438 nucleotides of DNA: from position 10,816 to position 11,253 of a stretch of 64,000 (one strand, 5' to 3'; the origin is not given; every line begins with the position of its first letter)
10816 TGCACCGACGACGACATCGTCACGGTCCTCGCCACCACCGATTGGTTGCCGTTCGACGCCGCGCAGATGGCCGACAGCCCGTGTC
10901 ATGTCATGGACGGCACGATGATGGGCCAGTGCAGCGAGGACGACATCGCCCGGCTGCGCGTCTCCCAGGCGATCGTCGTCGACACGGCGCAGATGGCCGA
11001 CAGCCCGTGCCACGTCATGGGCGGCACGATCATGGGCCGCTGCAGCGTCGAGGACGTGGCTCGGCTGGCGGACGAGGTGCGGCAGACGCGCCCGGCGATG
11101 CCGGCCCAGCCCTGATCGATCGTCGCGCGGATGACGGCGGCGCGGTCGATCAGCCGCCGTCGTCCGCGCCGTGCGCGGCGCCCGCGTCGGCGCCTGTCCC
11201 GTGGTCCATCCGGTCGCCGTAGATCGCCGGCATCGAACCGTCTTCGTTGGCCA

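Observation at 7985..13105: Six copies of an unassigned Cys/His/Met repeat shared by three copper lipoproteins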

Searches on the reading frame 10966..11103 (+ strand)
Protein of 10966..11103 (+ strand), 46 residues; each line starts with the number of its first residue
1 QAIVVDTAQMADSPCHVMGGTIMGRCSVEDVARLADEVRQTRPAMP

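Call 12: search_solved_structures(query=A2, max_evalue=10, show_alignments=3)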
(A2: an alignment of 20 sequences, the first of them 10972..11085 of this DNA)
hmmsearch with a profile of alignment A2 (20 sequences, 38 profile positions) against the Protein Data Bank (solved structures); distinct sequences matched with E-value up to 10: 0.
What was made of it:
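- On Any solved structure: hmmsearch with the 20-copy profile found 0 hits at E<=10 (call 12).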

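Call 17: search_protein_representatives(alignment_id=A2)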
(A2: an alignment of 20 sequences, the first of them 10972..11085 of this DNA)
Query: 20 sequences, 38 profile positions. Proteins with E-value up to 0.001 (for the whole library): 48; up to 1e-10: 31; up to 1e-30: 10. The best 48 are listed.
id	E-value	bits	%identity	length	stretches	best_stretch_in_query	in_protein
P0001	1.3e-54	197.4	-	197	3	1-37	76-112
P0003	3.1e-54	196.2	-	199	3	1-38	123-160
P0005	1.9e-49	180.8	-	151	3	1-37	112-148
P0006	1.2e-44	165.4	-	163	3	1-38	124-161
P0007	2.0e-41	155.2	-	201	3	1-37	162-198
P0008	5.8e-41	153.7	-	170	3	2-36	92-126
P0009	8.7e-38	143.5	-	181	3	1-36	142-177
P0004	1.3e-37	142.9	-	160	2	1-38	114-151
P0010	2.4e-36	138.9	-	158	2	2-37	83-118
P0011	7.6e-36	137.3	-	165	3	1-31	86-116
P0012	3.5e-29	116.0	-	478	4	1-32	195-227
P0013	4.5e-29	115.6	-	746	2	1-37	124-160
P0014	1.1e-28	114.4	-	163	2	1-36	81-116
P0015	6.2e-28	112.0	-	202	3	6-38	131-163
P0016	4.7e-27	109.2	-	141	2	1-36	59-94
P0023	6.2e-15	70.4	-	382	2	1-36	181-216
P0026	7.7e-13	63.7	-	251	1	1-37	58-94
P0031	9.4e-11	57.0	-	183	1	1-37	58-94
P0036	2.0e-09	52.8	-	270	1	6-37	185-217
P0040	2.4e-06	42.9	-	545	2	3-27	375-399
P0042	1.8e-05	40.1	-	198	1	5-36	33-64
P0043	5.3e-05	38.6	-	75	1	5-36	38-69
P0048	4.1e-04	35.8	-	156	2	3-27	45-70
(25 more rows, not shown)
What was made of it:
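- A 38-column profile finds 48 representatives among 1.84e9 proteins, 31 of them at E<=1e-10 (call 17).
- Tried and rejected: The index-free representative search (call 17) is the valid census.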

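Call 31: predict_structure(alignment_id=A4)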
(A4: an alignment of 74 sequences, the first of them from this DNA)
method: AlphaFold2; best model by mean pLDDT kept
length: 46 residues; sequences in the alignment: 74
mean_pLDDT: 87.2   pTM: 0.63
mean pLDDT of the five models: 87.2, 86.5, 86.5, 85.2, 83.1
residues with pLDDT >= 90: 30; 70-90: 11; 50-70: 5; < 50: 0
segments of 3 or more residues with pLDDT < 50: none
pLDDT, mean of each block of 10 residues (from residue 1): 88 91 94 90 63
secondary structure, 60 per line:
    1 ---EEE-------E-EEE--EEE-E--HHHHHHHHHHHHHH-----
elements in order: E4-6 E16-18 E21-23 H28-41
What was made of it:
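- On HMA (PF00403): The motif is C-x10-C, and the predicted fold is strand-hairpin-helix (call 31).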

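Call 34: fold_search(model_id=the predicted structure, library=pdb)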
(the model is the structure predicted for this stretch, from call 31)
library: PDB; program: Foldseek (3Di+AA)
matches with E <= 10: 6; with E <= 0.001: 0
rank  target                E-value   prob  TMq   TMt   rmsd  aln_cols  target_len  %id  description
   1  8uu9_v                3.1e+00  0.08  0.40  0.08   4.0        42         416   19  Cryo-EM structure of the ratcheted Listeria innocua 70S ribosome (head-swiveled) in complex with HflXr and pe/E-tRNA ( (released 2024-02-28)
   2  8uua_v                4.7e+00  0.08  0.40  0.08   3.9        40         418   18  Cryo-EM structure of the Listeria innocua 50S ribosomal subunit in complex with HflXr (structure III) (released 2024-02-28)
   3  8uu8_v                6.2e+00  0.06  0.40  0.08   3.9        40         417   18  Cryo-EM structure of the Listeria innocua 70S ribosome (head-swiveled) in complex with HflXr and pe/E-tRNA (structure  (released 2024-02-28)
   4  8a57_D                6.7e+00  0.06  0.41  0.08   4.1        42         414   19  Cryo-EM structure of HflXr bound to the Listeria monocytogenes 50S ribosomal subunit. (released 2022-11-02)
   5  3la0_A                7.2e+00  0.04  0.32  0.10  16.6        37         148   16  Crystal Structure of UreE from Helicobacter pylori (metal of unknown identity bound) (released 2010-08-25)
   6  4ev6_B                8.9e+00  0.03  0.31  0.07   5.9        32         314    9  The complete structure of CorA magnesium transporter from Methanocaldococcus jannaschii (released 2012-10-31)

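Call 44: find_encoding_contigs(protein=P0012, flank=8000, max_places=2)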
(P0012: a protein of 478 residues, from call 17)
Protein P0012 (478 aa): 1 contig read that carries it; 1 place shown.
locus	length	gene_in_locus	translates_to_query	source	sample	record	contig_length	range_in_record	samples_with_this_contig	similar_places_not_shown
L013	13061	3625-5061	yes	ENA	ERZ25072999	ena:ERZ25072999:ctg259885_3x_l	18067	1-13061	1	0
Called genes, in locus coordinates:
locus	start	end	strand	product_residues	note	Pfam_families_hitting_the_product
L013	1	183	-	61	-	?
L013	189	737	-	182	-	-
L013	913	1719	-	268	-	-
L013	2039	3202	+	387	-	PF02683:DsbD_TM (weak), PF13386:DsbD_2, PF13473:Cupredoxin_1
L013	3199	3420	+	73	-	PF00403:HMA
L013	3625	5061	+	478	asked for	PF09990:DUF2231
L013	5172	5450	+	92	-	PF02583:Trns_repr_metal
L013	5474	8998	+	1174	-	-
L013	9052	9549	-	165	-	-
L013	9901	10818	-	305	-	PF00924:MS_channel_2nd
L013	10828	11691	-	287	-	PF01694:Rhomboid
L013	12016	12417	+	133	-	-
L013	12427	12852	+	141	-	-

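Call 45: find_encoding_contigs(protein=P0040, flank=8000, max_places=2)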
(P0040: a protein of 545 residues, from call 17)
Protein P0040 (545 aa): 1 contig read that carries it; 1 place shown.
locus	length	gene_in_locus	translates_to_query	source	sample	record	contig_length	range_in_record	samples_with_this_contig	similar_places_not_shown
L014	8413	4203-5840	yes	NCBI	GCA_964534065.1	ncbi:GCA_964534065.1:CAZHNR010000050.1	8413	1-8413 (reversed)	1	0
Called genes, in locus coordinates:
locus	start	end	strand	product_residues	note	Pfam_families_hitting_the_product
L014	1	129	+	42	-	?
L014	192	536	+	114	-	PF09685:MamF_MmsF (weak)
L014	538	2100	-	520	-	-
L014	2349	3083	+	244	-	-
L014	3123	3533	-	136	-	PF01092:Ribosomal_S6e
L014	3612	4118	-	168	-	-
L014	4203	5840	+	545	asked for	PF07732:Cu-oxidase_3, PF00394:Cu-oxidase, PF07731:Cu-oxidase_2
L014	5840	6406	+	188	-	PF07291:MauE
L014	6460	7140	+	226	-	PF09754:PAC2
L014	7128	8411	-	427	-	?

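Call 49: find_encoding_contigs(protein=P0048, flank=8000, max_places=2)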
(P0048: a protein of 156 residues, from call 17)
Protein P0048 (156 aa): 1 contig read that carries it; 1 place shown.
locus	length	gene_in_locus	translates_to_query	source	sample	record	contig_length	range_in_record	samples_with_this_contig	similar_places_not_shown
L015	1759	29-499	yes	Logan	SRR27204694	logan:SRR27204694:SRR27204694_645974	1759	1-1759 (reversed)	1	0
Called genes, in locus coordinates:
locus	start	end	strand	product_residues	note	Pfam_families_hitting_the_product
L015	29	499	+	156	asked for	-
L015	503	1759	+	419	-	?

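Call 50: find_encoding_contigs(protein=P0043, flank=8000, max_places=2)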
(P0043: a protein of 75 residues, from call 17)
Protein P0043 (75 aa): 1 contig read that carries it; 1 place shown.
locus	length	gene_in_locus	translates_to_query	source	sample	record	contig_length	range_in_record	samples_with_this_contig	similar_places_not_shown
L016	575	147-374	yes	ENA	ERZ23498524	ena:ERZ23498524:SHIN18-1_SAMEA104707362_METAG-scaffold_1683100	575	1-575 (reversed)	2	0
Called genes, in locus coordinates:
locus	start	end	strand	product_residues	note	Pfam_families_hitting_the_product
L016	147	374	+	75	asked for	-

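Call 51: find_encoding_contigs(protein=P0036, flank=8000, max_places=2)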
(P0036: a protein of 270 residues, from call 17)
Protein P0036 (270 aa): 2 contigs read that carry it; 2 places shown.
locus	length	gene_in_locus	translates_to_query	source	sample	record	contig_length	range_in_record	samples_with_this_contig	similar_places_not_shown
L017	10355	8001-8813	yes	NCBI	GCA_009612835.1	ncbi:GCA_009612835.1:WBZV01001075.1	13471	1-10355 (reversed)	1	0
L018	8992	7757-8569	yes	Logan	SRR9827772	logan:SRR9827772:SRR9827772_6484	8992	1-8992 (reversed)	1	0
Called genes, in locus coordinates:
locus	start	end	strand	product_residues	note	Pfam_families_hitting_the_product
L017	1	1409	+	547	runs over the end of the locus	-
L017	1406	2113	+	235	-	PF00005:ABC_tran, PF13304:AAA_21 (faint)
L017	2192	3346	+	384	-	PF13439:Glyco_transf_4, PF20706:GT4-conflict, PF00534:Glycos_transf_1, PF13692:Glyco_trans_1_4, PF13524:Glyco_trans_1_2 (weak)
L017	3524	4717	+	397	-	PF13386:DsbD_2, PF13473:Cupredoxin_1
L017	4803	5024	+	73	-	PF00403:HMA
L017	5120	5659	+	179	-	-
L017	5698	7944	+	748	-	PF00394:Cu-oxidase (faint), PF07732:Cu-oxidase_3, PF07731:Cu-oxidase_2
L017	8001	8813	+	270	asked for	PF09990:DUF2231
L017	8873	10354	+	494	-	?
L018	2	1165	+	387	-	?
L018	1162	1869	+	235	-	PF00005:ABC_tran, PF13304:AAA_21 (faint)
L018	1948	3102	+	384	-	PF13439:Glyco_transf_4, PF20706:GT4-conflict, PF00534:Glycos_transf_1, PF13692:Glyco_trans_1_4, PF13524:Glyco_trans_1_2 (weak)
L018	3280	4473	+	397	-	PF13386:DsbD_2, PF13473:Cupredoxin_1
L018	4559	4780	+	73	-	PF00403:HMA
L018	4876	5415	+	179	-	-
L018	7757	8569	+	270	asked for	PF09990:DUF2231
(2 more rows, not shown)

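Call 53: search_protein_families(library=pfam, proteins=[L015:503-1759:+, P0012, P0026, P0042, P0023, P0031, P0040], max_evalue=0.01)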
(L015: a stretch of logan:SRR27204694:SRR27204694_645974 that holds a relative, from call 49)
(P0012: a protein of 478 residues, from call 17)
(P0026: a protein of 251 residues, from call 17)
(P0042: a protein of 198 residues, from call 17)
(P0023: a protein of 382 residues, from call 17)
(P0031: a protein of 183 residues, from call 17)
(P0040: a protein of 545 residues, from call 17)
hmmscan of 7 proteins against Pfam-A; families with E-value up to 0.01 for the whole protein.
L015:503-1759:+ (419 aa): 3 families
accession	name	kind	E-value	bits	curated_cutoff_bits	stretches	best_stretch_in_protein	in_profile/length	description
PF13533.13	Biotin_lipoyl_2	-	1.1e-06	28.7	29.8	1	85-112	5-32/32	Biotin-lipoyl like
PF13437.12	HlyD_3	-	0.0033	18.6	22.2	1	88-134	7-50/106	HlyD family secretion protein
PF00364.28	Biotin_lipoyl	-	0.0041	17.4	22.1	0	87-122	13-47/73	Biotin-requiring enzyme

P0012 (478 aa): 1 family
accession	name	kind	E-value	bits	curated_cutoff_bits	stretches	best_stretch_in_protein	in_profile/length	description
PF09990.14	DUF2231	-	5.1e-26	91.8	26.4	1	3-139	3-138/139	Predicted membrane protein (DUF2231)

P0026 (251 aa): 2 families
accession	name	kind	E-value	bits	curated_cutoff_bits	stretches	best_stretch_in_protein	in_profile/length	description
PF00127.26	Copper-bind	-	2.3e-05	25.2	21.2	1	207-249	58-98/99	Copper binding proteins, plastocyanin/azurin family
PF13473.12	Cupredoxin_1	-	0.0023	18.4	27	0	208-238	67-97/104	Cupredoxin-like domain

P0042 (198 aa): 0 families

P0023 (382 aa): 3 families
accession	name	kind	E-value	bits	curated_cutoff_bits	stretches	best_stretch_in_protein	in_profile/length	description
PF06525.17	SoxE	-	0.0009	19.2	21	1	128-170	101-143/149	Sulfocyanin (SoxE) domain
PF13473.12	Cupredoxin_1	-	0.0015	19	27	0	65-154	32-97/104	Cupredoxin-like domain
PF07731.20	Cu-oxidase_2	-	0.009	16.2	20.4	0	67-166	32-134/137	Multicopper oxidase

P0031 (183 aa): 2 families
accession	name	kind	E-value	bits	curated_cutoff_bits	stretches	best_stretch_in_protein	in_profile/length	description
PF13442.11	Cytochrome_CBB3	-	0.0041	17.9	27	0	127-178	21-68/68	Cytochrome C oxidase, cbb3-type, subunit III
PF00034.26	Cytochrom_C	-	0.0093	17.7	21.3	0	126-181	34-89/90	Cytochrome c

P0040 (545 aa): 4 families
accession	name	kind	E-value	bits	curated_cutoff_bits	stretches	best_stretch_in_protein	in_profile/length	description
PF07732.21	Cu-oxidase_3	-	1.4e-32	112.7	21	1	96-196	14-115/119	Multicopper oxidase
PF07731.20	Cu-oxidase_2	-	1.2e-29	103.3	20.4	1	444-544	28-134/137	Multicopper oxidase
PF00394.28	Cu-oxidase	-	7.4e-15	55.8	21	2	234-320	36-133/157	Multicopper oxidase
PF13473.12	Cupredoxin_1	-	0.00039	20.8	27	0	499-537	64-101/104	Cupredoxin-like domain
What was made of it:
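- Closest known: CusF. Same: One variant member sits directly upstream of an HlyD-type membrane-fusion gene, like cusF-cusB (calls 49, 53).
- A two-copy variant protein (P0048) sits 4 nt upstream of an HlyD-type membrane-fusion gene, like cusF-cusB (calls 49, 53).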

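Call 71: find_homologous_proteins(query=A4, max_evalue=0.001)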
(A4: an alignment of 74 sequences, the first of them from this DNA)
Query A4 (74 sequences) (46 aa, profile of the alignment): 3 proteins with E <= 0.001 among 7 candidates.
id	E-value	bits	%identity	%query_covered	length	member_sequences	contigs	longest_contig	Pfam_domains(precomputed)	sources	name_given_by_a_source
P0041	5.8e-12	63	55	72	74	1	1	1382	-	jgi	jgi:ABC-type amino acid transport system permease subunit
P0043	1.4e-11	61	43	80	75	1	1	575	-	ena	-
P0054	1.9e-11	61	49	76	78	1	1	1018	-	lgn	-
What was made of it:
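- Tried and rejected: This is a word-index limitation, not evidence of absence (call 71).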

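Call 72: search_solved_structures(query=P0040, max_evalue=1e-10, show_alignments=2)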
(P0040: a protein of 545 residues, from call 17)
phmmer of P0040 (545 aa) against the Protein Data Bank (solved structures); distinct sequences matched with E-value up to 1e-10: 133 (the best 60 are shown).
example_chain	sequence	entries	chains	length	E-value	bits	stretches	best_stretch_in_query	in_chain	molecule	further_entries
2xu9_A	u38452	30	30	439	9.3e-41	143.2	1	80-316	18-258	LACCASE | LACCASE-LIKE PROTEIN | THERMUS THERMOPHILUS MULTICOPPER OXIDASE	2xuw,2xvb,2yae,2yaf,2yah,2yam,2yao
6w2k_A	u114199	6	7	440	9.3e-41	143.2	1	80-316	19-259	Laccase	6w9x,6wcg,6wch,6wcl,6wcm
6wcn_A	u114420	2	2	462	1.1e-40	143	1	80-316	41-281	Laccase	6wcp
9cpm_A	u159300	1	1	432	2e-40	142.1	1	80-315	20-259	Laccase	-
6vox_A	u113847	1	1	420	7.7e-40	140.2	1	91-314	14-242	Copper oxidase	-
4f7k_A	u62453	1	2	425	2.4e-38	135.2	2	101-340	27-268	Laccase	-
6vow_A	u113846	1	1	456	3.8e-38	134.6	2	85-278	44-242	multicopper oxidase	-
3zx1_A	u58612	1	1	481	6e-33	117.4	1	92-318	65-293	OXIDOREDUCTASE, PUTATIVE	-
6evg_A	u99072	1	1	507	1.2e-31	113.1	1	60-542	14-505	Multi-copper Oxidase CueO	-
9f1t_B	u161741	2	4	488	1.3e-30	109.6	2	92-369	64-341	Multicopper oxidase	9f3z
2zwn_A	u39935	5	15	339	1.7e-30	109.3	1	94-191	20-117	two-domain type laccase | Multicopper oxidase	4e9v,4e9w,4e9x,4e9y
6syy_A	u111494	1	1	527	1.4e-29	106.3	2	108-319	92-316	Periplasmic cell division protein (SufI)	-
9rc5_A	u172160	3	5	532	1.8e-29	106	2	67-312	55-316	Multicopper oxidase domain-containing protein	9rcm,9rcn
6xiz_A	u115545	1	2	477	7.6e-29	103.9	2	98-333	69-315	Copper oxidase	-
6ttd_A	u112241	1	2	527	1.2e-28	103.2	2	108-319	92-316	Multicopper oxidase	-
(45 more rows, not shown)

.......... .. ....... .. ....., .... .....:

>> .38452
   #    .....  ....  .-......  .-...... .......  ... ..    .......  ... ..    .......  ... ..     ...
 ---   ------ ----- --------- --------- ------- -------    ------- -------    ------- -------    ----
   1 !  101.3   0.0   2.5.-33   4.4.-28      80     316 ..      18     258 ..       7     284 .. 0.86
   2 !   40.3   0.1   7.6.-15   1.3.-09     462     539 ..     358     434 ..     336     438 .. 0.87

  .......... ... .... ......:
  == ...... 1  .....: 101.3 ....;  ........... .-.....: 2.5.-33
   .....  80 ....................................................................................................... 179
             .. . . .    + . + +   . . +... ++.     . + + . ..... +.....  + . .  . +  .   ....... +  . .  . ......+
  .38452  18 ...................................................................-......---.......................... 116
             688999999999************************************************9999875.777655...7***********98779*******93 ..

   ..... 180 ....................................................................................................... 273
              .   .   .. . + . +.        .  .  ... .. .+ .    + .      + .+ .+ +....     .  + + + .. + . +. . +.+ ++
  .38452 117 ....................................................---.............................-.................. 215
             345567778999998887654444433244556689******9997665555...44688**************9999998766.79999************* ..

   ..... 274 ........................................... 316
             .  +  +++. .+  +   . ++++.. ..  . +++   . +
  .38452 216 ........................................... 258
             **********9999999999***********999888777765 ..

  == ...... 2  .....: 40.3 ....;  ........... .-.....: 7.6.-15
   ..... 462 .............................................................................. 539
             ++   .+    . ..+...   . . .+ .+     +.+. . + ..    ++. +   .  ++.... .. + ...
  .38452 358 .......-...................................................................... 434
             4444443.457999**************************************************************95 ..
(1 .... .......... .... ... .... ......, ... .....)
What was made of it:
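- Closest known: Met-rich insert of CueO, and the beta-hairpin over the T1 site of Thermus thermophilus MCO. Same: In P0040 a variant motif lies in the corresponding interval (call 72).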
